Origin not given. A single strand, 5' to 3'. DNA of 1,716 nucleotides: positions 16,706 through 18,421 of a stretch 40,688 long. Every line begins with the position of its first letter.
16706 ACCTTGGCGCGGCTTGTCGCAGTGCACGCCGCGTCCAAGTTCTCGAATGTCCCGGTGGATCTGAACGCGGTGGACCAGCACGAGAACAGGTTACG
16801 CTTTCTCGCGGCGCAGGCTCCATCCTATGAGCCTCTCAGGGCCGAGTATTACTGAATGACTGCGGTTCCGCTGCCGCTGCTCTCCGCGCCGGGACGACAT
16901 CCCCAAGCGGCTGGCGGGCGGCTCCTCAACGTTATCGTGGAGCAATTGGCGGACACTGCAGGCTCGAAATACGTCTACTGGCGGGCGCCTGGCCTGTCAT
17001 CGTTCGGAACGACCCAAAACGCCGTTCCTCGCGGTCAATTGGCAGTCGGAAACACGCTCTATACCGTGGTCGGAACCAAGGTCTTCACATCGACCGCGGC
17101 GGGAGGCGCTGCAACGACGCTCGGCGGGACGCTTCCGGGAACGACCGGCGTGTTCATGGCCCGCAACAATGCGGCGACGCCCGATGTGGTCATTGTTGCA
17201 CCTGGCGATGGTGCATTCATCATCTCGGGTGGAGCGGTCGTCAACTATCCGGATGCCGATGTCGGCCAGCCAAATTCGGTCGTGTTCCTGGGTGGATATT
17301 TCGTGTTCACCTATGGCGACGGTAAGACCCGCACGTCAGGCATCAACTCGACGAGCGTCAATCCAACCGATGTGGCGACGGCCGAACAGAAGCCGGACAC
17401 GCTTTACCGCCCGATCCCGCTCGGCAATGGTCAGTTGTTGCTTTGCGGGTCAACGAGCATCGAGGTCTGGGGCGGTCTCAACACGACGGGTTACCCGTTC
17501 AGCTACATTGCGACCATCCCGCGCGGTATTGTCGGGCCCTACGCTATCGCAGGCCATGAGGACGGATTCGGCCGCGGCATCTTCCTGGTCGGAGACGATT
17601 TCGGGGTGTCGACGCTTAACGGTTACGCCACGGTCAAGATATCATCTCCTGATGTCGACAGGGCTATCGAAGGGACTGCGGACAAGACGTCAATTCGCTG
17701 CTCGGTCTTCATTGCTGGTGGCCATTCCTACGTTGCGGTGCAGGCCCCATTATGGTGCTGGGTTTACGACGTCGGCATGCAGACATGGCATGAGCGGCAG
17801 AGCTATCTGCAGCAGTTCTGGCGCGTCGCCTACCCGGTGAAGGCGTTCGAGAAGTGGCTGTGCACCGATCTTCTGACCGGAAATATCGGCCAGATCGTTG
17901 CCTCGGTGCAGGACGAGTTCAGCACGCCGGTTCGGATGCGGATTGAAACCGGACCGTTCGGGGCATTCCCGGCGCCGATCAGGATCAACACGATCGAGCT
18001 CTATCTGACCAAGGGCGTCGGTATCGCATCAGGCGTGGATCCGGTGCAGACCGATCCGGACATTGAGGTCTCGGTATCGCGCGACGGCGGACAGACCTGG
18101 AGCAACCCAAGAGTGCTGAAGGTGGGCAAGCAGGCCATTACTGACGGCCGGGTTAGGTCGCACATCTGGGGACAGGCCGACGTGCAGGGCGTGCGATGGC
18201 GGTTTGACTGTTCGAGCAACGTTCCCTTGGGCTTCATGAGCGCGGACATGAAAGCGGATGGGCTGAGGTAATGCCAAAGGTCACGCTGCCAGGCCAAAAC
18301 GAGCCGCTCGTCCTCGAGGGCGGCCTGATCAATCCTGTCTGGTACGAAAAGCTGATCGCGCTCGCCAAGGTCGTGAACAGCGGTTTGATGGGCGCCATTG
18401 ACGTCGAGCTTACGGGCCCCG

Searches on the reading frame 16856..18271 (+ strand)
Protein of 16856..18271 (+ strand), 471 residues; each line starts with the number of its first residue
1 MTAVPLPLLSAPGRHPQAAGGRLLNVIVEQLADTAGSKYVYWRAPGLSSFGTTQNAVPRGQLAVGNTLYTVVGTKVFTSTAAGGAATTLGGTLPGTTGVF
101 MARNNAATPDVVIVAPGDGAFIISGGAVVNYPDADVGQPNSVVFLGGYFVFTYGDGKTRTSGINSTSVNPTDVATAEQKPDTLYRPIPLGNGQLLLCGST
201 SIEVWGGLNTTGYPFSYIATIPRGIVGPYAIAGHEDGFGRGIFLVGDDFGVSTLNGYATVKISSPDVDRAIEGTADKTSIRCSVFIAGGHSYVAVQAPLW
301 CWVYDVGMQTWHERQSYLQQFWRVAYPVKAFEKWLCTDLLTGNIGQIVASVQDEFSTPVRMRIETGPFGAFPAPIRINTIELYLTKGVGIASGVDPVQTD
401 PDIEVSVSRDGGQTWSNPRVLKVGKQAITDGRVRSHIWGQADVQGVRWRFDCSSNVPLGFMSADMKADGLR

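Call 89: search_protein_families(library=phrogs, proteins=[window:16856-18271:+], max_evalue=0.00001)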
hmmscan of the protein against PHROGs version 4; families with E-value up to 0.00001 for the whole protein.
window:16856-18271:+ (471 aa): 1 family
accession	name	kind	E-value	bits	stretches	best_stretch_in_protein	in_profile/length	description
phrog_578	-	connector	4.3e-74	250.8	1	4-469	6-471/486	head closure Hc3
